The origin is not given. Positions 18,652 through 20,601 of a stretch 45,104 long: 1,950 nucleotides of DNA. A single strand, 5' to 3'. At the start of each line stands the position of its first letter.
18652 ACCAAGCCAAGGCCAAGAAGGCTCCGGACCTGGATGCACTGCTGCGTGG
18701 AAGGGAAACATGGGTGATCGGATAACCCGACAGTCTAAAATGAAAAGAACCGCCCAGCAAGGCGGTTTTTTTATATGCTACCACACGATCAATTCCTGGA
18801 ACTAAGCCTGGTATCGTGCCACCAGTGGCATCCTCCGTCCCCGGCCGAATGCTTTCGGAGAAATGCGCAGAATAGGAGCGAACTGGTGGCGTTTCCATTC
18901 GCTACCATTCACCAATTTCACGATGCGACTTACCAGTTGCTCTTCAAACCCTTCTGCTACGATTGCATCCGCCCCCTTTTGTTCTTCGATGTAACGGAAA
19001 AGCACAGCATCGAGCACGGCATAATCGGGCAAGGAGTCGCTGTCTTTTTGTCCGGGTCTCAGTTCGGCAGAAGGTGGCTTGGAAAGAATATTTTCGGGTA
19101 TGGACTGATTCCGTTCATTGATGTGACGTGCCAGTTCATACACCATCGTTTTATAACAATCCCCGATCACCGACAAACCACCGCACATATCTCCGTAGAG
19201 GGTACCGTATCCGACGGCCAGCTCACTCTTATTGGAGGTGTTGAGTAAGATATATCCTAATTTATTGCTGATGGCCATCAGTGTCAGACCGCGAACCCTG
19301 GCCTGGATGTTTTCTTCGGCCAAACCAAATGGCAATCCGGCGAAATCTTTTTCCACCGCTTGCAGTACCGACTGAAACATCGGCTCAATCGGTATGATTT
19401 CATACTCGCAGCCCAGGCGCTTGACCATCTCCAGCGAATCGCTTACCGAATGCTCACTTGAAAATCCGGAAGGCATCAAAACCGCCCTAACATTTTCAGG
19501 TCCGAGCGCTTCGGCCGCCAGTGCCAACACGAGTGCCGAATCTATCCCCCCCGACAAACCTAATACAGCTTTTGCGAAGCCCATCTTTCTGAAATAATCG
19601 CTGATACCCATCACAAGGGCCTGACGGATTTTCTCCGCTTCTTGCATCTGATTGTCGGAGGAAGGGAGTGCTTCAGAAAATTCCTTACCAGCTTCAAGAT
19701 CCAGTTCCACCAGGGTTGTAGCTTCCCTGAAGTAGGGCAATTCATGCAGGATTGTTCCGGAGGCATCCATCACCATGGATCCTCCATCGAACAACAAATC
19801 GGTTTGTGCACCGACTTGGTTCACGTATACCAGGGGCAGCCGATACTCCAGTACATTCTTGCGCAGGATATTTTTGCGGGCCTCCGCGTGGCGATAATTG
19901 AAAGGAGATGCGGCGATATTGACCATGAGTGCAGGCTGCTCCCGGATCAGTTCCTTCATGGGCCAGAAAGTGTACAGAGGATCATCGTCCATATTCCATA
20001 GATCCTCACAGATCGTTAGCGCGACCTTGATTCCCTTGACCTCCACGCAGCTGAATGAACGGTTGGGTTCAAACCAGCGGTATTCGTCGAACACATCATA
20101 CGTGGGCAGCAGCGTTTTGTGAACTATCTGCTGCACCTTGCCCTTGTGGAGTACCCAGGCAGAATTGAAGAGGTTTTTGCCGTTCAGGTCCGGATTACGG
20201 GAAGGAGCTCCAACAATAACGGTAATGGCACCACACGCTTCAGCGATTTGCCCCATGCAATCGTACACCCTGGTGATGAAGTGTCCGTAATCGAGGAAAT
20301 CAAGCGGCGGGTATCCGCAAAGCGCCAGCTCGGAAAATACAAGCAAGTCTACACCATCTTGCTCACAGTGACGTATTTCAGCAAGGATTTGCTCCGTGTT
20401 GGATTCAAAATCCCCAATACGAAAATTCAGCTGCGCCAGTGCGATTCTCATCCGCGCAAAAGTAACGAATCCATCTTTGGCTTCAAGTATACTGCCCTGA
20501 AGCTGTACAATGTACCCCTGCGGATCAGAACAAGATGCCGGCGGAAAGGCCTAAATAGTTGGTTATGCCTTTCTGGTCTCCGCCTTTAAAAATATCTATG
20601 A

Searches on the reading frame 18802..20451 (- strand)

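Call 81: search_protein_families(library=pfam, proteins=[window:18802-20451:-], max_evalue=0.00001)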
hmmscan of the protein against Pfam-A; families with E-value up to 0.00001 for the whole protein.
window:18802-20451:- (549 aa): 2 families
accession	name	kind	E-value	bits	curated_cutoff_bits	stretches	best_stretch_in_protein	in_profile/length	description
PF02540.23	NAD_synthase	-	5.8e-72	242.2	21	1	277-523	3-241/242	NAD synthase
PF00795.27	CN_hydrolase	-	9.6e-20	71.4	23.2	1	2-254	1-250/256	Carbon-nitrogen hydrolase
